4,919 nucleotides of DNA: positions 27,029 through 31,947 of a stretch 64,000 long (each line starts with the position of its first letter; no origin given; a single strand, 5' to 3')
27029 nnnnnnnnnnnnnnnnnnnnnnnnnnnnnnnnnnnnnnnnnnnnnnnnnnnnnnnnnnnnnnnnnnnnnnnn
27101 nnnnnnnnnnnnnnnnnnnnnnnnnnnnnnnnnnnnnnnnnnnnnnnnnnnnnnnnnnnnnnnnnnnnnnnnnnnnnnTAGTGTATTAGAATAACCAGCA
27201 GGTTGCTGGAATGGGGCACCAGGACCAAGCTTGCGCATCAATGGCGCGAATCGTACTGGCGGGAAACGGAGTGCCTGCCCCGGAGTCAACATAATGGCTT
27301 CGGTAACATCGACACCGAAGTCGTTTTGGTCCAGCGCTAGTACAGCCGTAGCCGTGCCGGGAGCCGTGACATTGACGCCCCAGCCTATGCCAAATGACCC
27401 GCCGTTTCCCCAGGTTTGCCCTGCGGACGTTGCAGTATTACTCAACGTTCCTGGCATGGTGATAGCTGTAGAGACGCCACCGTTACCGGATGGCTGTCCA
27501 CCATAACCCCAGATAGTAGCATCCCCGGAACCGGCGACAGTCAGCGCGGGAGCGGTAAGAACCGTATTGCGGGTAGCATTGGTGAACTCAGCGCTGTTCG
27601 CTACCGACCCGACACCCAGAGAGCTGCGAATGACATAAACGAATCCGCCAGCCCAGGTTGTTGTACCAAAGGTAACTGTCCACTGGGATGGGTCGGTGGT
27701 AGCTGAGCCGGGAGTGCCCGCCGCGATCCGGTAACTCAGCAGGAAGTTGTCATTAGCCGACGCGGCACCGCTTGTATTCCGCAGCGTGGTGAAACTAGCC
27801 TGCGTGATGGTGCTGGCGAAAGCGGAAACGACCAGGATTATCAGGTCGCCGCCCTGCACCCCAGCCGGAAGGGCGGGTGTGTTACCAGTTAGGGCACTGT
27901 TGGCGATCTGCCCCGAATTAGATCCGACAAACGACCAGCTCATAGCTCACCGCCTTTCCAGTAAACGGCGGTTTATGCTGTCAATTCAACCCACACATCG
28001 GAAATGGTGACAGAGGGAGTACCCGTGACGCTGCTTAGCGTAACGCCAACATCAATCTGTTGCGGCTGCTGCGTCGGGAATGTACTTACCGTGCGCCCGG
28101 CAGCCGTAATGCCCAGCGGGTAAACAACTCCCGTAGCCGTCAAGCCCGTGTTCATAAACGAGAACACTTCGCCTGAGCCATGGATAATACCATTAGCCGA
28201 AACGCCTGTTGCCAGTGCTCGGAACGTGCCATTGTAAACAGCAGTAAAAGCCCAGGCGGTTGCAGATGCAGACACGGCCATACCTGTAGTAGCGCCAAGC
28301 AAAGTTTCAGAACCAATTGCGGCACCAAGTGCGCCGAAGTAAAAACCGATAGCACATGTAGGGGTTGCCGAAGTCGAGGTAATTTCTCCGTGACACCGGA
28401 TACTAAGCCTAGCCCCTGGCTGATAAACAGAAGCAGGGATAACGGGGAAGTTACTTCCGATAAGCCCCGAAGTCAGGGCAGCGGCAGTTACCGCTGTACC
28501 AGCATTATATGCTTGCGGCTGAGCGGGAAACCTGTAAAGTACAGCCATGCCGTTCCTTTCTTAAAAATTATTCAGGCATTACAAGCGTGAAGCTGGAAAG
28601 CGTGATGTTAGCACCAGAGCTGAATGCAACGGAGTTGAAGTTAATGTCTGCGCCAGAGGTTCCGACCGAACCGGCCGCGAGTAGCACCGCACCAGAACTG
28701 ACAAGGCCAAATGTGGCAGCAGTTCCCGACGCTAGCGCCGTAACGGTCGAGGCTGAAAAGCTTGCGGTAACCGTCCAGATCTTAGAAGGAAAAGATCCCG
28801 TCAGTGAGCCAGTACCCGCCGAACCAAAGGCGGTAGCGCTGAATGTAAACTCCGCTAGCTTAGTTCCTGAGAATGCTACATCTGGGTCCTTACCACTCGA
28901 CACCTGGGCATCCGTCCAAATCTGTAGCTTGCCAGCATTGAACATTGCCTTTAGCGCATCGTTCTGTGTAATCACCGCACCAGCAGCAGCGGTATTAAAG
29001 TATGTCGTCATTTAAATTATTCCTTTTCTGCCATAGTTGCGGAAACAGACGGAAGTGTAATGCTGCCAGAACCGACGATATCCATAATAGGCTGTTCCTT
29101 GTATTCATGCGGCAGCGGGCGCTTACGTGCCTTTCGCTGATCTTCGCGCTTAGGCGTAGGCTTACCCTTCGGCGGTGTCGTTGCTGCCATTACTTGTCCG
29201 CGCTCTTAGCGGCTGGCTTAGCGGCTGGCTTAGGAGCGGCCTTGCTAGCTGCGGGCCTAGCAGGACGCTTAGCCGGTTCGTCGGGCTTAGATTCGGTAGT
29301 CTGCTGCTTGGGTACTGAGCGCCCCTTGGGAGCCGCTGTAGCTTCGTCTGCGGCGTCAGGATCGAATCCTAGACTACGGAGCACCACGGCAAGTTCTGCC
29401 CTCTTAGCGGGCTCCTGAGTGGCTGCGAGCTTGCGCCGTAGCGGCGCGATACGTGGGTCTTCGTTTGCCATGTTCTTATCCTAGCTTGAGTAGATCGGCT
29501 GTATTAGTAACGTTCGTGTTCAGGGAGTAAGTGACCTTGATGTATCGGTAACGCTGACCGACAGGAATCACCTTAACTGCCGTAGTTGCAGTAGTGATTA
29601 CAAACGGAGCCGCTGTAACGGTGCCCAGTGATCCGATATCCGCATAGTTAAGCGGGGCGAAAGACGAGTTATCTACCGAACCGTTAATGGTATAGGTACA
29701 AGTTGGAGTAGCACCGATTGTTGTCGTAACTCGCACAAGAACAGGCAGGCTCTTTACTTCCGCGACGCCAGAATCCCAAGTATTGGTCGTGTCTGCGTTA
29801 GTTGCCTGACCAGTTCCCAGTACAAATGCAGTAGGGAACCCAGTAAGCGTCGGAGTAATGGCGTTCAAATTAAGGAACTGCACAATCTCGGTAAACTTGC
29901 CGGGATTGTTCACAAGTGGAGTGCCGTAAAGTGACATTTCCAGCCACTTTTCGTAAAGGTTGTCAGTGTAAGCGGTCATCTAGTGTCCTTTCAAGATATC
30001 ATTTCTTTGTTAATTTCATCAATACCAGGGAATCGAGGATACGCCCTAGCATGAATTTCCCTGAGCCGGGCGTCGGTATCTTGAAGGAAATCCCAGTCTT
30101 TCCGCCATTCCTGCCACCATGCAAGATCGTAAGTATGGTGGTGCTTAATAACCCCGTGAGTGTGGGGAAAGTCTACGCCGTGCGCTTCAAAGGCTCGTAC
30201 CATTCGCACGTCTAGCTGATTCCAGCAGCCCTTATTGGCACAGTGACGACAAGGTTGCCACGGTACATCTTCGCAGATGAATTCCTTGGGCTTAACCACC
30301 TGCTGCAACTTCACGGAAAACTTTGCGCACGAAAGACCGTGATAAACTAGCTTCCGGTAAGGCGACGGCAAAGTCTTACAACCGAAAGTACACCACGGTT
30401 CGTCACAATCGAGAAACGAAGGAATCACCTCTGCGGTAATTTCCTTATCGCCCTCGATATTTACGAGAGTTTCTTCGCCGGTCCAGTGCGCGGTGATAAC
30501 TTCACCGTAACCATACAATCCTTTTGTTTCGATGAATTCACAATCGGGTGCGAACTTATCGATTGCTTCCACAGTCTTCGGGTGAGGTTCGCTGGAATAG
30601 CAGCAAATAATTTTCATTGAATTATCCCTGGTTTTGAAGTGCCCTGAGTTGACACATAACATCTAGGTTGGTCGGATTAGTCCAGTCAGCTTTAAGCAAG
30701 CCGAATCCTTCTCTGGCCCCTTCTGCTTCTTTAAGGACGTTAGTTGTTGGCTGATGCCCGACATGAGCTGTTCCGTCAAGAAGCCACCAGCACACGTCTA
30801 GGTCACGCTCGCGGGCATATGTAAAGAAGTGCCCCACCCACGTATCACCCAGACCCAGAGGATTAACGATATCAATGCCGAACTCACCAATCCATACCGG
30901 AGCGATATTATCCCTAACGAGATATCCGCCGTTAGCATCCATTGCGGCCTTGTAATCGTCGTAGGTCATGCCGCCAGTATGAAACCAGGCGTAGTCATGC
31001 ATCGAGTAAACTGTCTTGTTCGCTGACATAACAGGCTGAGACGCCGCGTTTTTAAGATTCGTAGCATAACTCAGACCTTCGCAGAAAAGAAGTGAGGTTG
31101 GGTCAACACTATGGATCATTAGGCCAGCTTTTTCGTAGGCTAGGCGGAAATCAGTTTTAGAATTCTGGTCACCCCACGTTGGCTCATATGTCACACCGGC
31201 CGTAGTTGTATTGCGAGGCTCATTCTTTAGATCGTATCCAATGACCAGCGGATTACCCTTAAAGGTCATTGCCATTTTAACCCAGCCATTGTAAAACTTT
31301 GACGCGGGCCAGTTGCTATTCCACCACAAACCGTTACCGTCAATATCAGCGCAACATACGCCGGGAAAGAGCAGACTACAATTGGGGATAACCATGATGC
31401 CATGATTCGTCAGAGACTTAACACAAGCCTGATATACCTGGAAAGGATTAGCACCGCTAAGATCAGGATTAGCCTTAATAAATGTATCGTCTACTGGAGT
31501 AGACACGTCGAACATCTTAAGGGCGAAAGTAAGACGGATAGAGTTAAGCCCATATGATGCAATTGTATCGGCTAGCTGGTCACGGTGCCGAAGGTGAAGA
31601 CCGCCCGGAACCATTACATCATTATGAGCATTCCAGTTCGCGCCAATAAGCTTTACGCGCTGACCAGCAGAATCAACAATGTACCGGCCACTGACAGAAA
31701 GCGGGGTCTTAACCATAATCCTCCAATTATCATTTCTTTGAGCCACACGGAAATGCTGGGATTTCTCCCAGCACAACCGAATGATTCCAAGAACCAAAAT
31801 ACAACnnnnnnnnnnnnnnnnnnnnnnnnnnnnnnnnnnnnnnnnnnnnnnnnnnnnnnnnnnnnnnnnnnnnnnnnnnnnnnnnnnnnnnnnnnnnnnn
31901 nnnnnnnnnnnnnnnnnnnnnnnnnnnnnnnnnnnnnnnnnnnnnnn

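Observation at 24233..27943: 1236-aa protein with ~24 tandem 20-aa Lys-Lys-Pro/Gly-Thr-Gly repeats between the capsid and connector genes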

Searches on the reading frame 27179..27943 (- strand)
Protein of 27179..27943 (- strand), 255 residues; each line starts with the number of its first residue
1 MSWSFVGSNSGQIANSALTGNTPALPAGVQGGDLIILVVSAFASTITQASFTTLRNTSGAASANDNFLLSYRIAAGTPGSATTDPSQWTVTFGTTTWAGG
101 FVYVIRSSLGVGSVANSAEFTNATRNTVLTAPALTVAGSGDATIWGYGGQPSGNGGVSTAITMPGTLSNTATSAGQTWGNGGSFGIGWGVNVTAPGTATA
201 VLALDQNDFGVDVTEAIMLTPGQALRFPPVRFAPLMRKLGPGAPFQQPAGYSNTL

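Call 67: search_solved_structures(query=A3, max_evalue=10)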
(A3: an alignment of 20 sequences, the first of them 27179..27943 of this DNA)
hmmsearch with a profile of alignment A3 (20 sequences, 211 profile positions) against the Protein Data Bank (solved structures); distinct sequences matched with E-value up to 10: 2.
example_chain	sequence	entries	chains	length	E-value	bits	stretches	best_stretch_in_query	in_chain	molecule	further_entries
3ry7_A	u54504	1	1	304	0.085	15.3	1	103-155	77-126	Ribokinase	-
2yt6_A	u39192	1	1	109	0.12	14.8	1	10-79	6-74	Adult male urinary bladder cDNA, RIKEN full-length enriched library, clone:9530076O17 prod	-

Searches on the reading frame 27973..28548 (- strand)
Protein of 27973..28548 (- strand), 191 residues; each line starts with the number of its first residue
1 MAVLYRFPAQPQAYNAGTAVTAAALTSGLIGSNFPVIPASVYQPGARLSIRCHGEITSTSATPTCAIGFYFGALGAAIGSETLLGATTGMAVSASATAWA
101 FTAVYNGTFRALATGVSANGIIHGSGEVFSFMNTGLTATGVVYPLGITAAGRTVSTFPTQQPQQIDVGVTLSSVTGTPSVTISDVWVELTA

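Call 5: search_protein_families(library=pfam, proteins=[window:27973-28548:-], max_evalue=0.01)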
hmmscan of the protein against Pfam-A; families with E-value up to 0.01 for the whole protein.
window:27973-28548:- (191 aa): 0 families

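Call 6: search_protein_families(library=phrogs, proteins=[window:27973-28548:-], max_evalue=0.01)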
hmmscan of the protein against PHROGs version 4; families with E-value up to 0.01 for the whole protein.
window:27973-28548:- (191 aa): 0 families

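Call 53: search_protein_families(library=ncbifam, proteins=[window:27973-28548:-], max_evalue=0.01)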
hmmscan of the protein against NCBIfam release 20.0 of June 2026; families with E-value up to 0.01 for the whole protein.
window:27973-28548:- (191 aa): 0 families

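Call 62: search_dna_similar(query=window:27973-28548:-, collection=phages, mode=protein, max_rows=12, max_evalue=0.001)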
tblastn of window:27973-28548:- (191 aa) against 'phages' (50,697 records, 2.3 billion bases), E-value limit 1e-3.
No match.

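Call 64: search_protein_families(library=pfam, proteins=[window:27973-28548:-], max_evalue=10)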
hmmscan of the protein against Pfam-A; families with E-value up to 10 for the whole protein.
window:27973-28548:- (191 aa): 0 families

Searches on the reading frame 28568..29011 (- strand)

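Call 5: search_protein_families(library=pfam, proteins=[window:28568-29011:-], max_evalue=0.01)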
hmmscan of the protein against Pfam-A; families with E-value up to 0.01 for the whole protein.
window:28568-29011:- (147 aa): 0 families

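Call 6: search_protein_families(library=phrogs, proteins=[window:28568-29011:-], max_evalue=0.01)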
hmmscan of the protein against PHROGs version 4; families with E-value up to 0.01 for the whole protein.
window:28568-29011:- (147 aa): 1 family
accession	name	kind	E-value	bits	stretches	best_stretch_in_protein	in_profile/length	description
phrog_3758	-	head and packaging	5.7e-13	50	1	7-147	7-139/140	virion structural protein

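Call 64: search_protein_families(library=pfam, proteins=[window:28568-29011:-], max_evalue=10)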
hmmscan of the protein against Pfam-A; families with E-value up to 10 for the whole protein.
window:28568-29011:- (147 aa): 0 families

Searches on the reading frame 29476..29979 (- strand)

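Call 5: search_protein_families(library=pfam, proteins=[window:29476-29979:-], max_evalue=0.01)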
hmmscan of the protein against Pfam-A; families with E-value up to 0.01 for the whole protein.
window:29476-29979:- (167 aa): 1 family
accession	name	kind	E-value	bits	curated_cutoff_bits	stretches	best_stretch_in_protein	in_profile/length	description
PF21190.3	Bbp16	-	0.0046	17.7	27.1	1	69-156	25-104/115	Bbp16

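Call 6: search_protein_families(library=phrogs, proteins=[window:29476-29979:-], max_evalue=0.01)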
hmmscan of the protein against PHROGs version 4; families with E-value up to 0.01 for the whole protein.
window:29476-29979:- (167 aa): 0 families

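Call 64: search_protein_families(library=pfam, proteins=[window:29476-29979:-], max_evalue=10)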
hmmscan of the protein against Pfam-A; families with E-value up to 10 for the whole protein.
window:29476-29979:- (167 aa): 1 family
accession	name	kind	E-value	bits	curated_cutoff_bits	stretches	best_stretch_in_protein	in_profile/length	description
PF21190.3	Bbp16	-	0.0046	17.7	27.1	1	69-156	25-104/115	Bbp16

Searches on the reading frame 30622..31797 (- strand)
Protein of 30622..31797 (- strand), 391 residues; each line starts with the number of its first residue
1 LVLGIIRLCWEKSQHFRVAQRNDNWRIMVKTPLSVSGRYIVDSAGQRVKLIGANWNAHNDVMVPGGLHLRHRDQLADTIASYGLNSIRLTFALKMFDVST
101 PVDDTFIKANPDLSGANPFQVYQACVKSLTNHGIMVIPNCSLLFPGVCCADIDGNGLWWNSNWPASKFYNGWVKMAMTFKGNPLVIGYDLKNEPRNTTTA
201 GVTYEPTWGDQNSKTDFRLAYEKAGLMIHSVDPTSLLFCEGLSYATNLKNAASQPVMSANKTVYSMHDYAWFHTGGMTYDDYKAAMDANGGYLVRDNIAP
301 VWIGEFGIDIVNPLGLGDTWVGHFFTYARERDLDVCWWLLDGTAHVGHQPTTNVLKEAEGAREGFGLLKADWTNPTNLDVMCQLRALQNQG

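Call 5: search_protein_families(library=pfam, proteins=[window:30622-31797:-], max_evalue=0.01)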
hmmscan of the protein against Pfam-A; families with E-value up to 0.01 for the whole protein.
window:30622-31797:- (391 aa): 1 family
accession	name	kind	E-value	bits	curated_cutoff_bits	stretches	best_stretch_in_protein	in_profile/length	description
PF00150.24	Cellulase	-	2.1e-27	96.8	23.5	1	42-340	2-268/272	Cellulase (glycosyl hydrolase family 5)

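Call 6: search_protein_families(library=phrogs, proteins=[window:30622-31797:-], max_evalue=0.01)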
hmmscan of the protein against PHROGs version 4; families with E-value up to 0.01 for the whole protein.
window:30622-31797:- (391 aa): 2 families
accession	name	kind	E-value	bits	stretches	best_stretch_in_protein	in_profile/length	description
phrog_18474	-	other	2.4e-20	73.1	1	166-310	674-830/929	hydrolase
phrog_25311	-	unknown function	0.00092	19.9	0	153-298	4-148/238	-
